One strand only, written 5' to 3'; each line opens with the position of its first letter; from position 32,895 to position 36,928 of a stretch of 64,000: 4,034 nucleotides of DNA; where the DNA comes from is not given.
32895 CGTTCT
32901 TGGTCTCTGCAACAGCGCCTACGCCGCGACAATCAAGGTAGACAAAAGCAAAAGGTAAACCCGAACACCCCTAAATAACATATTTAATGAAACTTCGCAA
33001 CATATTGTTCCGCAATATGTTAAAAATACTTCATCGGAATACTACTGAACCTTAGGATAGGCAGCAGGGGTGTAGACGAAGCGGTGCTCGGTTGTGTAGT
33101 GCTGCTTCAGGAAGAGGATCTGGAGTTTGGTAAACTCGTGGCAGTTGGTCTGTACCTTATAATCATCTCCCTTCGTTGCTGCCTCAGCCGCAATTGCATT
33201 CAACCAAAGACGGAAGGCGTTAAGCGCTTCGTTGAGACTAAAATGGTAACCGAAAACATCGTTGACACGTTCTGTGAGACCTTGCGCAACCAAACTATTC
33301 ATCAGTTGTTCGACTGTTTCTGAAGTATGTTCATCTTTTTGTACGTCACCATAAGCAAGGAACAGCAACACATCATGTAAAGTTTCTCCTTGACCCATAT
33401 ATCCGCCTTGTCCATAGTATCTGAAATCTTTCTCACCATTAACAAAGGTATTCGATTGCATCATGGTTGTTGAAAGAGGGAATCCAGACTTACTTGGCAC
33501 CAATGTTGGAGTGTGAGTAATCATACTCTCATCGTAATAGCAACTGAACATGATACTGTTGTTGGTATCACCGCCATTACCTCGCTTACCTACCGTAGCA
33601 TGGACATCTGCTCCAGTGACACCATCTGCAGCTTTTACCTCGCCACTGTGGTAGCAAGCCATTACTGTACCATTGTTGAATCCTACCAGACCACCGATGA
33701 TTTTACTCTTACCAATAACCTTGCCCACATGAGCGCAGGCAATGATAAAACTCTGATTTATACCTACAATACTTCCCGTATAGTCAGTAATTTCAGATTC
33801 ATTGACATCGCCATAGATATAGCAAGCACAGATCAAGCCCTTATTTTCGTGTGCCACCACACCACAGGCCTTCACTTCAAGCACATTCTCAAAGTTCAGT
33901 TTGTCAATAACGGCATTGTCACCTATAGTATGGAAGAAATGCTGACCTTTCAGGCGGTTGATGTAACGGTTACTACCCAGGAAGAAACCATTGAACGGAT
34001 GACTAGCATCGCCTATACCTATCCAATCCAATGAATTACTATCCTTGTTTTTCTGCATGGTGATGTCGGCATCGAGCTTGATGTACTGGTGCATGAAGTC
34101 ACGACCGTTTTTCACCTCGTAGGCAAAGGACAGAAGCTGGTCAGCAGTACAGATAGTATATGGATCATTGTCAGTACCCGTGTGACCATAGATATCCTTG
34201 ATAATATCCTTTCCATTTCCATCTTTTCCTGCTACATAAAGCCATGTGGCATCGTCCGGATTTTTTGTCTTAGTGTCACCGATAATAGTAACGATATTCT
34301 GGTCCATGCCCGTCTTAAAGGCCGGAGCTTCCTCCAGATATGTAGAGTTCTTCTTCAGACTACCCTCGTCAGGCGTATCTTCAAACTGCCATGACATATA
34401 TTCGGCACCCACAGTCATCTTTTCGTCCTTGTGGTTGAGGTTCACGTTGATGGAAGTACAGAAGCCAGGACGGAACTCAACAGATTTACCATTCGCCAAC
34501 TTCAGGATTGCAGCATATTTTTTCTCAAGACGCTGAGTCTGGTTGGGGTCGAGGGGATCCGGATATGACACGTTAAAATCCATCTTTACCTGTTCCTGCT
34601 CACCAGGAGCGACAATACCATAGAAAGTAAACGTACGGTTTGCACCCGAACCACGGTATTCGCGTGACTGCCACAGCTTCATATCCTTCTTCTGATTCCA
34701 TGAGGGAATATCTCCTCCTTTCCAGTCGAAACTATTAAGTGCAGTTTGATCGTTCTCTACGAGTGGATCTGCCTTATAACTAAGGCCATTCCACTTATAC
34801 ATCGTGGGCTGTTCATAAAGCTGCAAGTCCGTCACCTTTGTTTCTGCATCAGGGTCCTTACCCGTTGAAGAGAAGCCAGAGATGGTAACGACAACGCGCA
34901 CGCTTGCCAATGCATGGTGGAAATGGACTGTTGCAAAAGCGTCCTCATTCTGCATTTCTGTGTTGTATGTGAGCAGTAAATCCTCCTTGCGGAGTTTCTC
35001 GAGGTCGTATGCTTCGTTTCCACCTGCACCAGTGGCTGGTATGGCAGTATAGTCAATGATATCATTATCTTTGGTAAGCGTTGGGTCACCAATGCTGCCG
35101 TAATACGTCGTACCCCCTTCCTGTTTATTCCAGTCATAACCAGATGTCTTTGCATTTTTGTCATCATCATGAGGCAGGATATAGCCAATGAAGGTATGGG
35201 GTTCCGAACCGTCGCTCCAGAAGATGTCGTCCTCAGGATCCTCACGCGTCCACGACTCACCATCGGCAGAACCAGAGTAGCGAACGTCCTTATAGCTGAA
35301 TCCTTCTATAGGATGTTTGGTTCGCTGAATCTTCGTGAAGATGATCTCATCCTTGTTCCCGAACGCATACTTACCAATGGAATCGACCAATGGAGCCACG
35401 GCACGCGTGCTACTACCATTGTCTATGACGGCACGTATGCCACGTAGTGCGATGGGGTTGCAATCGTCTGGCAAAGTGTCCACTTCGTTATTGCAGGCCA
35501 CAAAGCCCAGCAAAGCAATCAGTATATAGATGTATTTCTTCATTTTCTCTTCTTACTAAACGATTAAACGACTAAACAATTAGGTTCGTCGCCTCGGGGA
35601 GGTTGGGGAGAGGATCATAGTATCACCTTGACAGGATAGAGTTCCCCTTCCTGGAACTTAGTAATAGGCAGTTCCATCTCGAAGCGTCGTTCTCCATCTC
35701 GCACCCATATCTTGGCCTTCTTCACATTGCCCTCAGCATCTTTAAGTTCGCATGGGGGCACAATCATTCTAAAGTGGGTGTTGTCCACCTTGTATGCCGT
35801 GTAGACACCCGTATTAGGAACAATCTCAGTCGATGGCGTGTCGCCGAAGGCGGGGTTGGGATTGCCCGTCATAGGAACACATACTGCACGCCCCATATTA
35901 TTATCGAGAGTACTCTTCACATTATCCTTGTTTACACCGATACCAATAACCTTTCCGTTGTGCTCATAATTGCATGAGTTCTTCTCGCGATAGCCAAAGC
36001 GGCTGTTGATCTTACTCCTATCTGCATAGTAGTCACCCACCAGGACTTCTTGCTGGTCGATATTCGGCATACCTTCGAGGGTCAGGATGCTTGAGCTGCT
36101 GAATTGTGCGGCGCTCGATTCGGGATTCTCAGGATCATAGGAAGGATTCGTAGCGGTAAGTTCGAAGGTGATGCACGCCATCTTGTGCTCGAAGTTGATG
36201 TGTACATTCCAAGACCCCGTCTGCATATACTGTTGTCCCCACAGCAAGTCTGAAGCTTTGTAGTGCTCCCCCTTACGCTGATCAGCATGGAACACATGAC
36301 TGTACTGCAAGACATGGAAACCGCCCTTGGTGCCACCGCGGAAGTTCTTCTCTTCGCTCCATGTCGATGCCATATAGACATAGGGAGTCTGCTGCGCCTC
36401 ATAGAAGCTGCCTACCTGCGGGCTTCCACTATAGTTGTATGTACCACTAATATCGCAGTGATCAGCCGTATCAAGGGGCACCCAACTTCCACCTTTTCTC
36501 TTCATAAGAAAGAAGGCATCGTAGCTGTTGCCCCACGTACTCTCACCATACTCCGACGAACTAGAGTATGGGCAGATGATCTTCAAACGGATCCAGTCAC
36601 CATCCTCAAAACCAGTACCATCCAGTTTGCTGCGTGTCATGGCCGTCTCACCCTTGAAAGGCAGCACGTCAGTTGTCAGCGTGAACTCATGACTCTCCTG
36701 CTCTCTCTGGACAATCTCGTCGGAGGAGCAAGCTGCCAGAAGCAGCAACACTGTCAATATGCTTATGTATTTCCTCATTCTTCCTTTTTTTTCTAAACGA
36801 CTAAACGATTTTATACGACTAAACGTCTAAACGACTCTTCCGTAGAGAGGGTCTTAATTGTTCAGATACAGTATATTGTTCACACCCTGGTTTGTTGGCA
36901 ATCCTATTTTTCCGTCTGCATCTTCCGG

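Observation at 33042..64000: A super-operon of more than 31 kb holding 12 fimbrillin-family (type V pilus) lipoproteins, most 2-3 times normal size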

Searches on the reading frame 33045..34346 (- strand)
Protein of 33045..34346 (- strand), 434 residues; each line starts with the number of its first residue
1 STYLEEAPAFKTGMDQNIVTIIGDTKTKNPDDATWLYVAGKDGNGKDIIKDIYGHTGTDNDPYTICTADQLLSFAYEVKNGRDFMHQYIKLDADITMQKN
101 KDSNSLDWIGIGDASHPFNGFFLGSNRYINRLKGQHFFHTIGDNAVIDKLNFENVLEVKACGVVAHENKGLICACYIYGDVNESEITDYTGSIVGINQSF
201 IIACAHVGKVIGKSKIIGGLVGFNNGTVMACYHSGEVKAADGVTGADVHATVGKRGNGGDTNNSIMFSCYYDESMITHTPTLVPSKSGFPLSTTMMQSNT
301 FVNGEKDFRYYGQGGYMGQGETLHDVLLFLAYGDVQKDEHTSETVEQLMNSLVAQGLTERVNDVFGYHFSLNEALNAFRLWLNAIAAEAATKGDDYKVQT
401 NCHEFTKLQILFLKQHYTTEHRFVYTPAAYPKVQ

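Call 38: search_protein_families(library=pfam, proteins=[window:33045-34346:-], max_evalue=5)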
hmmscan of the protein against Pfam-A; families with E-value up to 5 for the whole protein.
window:33045-34346:- (434 aa): 2 families
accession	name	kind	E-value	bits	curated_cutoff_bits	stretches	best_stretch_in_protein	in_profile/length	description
PF07581.17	Glug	-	0.13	13.2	20.5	1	217-237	5-27/28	The GLUG motif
PF18152.6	DAHP_snth_FXD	-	0.48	10.7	27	0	12-32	32-52/67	DAHP synthase ferredoxin-like domain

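Call 39: search_protein_families(library=ncbifam, proteins=[window:33045-34346:-], max_evalue=10)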
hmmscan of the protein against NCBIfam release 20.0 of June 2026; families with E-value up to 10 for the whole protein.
window:33045-34346:- (434 aa): 0 families

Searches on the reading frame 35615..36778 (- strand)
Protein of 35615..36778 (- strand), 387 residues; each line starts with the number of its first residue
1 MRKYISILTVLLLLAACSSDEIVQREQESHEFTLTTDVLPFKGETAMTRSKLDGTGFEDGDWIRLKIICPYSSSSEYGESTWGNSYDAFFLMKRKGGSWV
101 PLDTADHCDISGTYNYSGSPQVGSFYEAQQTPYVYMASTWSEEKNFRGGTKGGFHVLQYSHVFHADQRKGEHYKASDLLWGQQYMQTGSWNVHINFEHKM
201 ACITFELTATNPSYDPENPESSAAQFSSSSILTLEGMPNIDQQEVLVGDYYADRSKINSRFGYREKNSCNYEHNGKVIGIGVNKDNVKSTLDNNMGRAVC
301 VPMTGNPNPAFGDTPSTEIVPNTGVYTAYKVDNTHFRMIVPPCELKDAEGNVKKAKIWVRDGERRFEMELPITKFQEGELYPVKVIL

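Call 4: search_protein_families(library=pfam, proteins=[window:35615-36778:-], max_evalue=0.01)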
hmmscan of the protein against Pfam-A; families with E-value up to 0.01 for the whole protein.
window:35615-36778:- (387 aa): 2 families
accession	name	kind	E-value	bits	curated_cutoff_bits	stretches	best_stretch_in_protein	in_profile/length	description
PF13149.12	Mfa_like_1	-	1.3e-09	38.9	27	1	158-221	85-143/246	Fimbrillin-like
PF08139.17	LPAM_1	-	0.0036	18.1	20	1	1-18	1-18/18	Prokaryotic membrane lipoprotein lipid attachment site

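Call 9: search_protein_families(library=ncbifam, proteins=[window:35615-36778:-], max_evalue=0.01)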
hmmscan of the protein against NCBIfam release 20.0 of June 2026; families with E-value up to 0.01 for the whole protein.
window:35615-36778:- (387 aa): 0 families
